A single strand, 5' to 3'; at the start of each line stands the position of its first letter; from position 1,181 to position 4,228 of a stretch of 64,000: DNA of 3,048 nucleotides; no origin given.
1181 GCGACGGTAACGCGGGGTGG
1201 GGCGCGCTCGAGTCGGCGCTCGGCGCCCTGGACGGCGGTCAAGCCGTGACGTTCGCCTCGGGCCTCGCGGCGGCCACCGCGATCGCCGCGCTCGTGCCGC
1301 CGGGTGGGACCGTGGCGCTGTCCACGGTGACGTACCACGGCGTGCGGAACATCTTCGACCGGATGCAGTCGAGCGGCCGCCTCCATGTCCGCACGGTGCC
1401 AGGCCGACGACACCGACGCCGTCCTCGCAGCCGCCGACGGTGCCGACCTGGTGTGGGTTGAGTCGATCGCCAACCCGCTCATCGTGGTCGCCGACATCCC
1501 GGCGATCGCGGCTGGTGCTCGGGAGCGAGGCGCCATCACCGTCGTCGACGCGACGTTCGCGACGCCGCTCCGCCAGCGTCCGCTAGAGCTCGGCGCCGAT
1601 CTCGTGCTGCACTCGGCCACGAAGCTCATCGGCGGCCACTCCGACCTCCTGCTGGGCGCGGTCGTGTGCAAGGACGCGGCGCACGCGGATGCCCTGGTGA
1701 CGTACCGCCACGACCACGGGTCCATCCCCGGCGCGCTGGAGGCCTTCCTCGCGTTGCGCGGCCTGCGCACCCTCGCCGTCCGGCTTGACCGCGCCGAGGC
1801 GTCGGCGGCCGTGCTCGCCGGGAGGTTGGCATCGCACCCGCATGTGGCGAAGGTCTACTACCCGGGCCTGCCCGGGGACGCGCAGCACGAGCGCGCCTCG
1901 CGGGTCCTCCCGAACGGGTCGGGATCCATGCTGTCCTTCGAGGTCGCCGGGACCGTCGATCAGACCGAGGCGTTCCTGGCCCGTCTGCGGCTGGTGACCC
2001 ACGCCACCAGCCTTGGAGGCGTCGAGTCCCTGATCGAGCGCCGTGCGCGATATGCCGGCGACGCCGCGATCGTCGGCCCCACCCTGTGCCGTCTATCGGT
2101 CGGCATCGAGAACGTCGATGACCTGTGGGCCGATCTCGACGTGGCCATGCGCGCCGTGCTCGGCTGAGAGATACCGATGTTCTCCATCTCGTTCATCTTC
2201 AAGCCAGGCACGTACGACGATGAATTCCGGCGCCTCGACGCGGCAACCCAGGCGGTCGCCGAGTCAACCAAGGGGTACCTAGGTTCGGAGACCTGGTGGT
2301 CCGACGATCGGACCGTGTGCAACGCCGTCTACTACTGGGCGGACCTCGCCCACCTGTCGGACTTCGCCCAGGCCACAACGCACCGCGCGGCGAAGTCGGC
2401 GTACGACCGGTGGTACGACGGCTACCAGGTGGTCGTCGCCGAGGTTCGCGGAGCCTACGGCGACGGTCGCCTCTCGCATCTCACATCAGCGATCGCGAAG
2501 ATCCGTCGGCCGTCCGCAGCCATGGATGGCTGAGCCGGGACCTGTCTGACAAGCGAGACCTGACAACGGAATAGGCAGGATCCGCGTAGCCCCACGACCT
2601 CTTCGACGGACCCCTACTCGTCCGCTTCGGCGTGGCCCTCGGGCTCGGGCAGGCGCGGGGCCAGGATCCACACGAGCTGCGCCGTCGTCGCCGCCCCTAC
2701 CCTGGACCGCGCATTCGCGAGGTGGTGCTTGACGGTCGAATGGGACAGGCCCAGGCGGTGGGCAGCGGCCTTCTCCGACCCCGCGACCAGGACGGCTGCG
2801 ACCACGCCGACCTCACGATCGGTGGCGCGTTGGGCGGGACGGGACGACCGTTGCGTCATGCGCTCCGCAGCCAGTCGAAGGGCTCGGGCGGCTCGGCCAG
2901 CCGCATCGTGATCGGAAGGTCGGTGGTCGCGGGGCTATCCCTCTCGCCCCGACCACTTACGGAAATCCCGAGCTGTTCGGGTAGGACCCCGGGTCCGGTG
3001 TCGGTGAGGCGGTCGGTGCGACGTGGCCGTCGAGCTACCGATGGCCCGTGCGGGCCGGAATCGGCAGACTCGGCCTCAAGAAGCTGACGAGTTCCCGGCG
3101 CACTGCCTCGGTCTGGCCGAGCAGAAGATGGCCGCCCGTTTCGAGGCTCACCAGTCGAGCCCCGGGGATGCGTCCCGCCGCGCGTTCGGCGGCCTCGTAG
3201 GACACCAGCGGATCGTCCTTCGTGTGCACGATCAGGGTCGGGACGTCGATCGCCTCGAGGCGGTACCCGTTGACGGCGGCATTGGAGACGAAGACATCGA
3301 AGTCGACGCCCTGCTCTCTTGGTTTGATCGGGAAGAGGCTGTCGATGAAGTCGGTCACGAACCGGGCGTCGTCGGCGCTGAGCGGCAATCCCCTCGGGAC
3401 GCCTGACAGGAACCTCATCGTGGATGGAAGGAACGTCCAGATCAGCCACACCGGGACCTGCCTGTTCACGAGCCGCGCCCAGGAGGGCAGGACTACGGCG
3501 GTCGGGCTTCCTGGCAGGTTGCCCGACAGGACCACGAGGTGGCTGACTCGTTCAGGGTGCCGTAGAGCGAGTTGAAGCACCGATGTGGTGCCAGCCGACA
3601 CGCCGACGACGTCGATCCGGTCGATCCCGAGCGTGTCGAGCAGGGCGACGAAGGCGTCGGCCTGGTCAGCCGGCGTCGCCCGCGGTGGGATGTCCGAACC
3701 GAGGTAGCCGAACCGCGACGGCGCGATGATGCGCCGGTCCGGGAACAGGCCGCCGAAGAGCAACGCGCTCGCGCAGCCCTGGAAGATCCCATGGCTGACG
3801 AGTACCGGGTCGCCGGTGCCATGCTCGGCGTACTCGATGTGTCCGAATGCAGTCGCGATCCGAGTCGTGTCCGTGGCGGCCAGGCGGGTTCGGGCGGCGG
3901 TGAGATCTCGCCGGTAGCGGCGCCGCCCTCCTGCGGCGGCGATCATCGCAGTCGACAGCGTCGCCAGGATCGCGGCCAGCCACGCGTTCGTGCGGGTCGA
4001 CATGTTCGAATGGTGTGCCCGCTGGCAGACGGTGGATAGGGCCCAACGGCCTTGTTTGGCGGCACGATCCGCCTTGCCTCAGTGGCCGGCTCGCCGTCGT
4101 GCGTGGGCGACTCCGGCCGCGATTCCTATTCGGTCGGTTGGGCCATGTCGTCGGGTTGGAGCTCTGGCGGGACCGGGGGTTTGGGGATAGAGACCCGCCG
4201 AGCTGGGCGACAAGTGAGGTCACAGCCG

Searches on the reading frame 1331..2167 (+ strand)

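Call 45: search_protein_families(library=pfam, proteins=[window:1331-2167:+], max_evalue=0.01)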
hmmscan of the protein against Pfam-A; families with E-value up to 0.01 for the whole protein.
window:1331-2167:+ (278 aa): 2 families
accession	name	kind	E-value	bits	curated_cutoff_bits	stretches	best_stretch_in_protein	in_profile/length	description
PF01053.26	Cys_Met_Meta_PP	-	1.4e-74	251.4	27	1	33-273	133-380/381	Cys/Met metabolism PLP-dependent enzyme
PF00266.25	Aminotran_5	-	0.00097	18.6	21.5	1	35-101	137-204/371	Aminotransferase class-V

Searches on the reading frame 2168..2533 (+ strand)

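Call 45: search_protein_families(library=pfam, proteins=[window:2168-2533:+], max_evalue=0.01)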
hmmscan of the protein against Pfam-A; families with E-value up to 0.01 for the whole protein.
window:2168-2533:+ (121 aa): 1 family
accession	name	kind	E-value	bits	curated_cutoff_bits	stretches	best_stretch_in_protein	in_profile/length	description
PF13826.12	Monooxy_af470-like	-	1.4e-06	29.1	25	1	30-83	34-86/118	Monooxygenase af470-like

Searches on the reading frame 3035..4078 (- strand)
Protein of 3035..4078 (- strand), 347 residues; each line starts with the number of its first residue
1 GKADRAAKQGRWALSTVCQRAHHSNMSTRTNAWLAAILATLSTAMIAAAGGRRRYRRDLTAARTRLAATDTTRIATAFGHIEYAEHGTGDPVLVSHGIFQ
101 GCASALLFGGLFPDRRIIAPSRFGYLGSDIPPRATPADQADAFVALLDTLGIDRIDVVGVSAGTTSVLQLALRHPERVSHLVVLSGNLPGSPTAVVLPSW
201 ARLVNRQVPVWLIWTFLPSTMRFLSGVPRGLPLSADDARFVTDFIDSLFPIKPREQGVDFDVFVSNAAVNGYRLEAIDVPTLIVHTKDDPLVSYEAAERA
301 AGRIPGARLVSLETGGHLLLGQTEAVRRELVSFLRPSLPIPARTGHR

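Call 45: search_protein_families(library=pfam, proteins=[window:3035-4078:-], max_evalue=0.01)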
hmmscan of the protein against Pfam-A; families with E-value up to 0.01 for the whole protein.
window:3035-4078:- (347 aa): 5 families
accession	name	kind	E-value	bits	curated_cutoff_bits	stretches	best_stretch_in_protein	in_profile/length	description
PF00561.26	Abhydrolase_1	-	9e-23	81.6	25.8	1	91-320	2-241/245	alpha/beta hydrolase fold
PF12697.13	Abhydrolase_6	-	2.8e-14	54.7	26.3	1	93-327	2-215/217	Alpha/beta hydrolase family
PF12146.15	Hydrolase_4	-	2e-08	34.3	27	1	273-322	186-237/239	Serine aminopeptidase, S33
PF08386.16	Abhydrolase_4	-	1.5e-07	31.9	21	1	278-335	34-92/103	TAP-like protein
PF06821.19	Ser_hydrolase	-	0.00031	21.1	22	1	273-319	110-155/172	Serine hydrolase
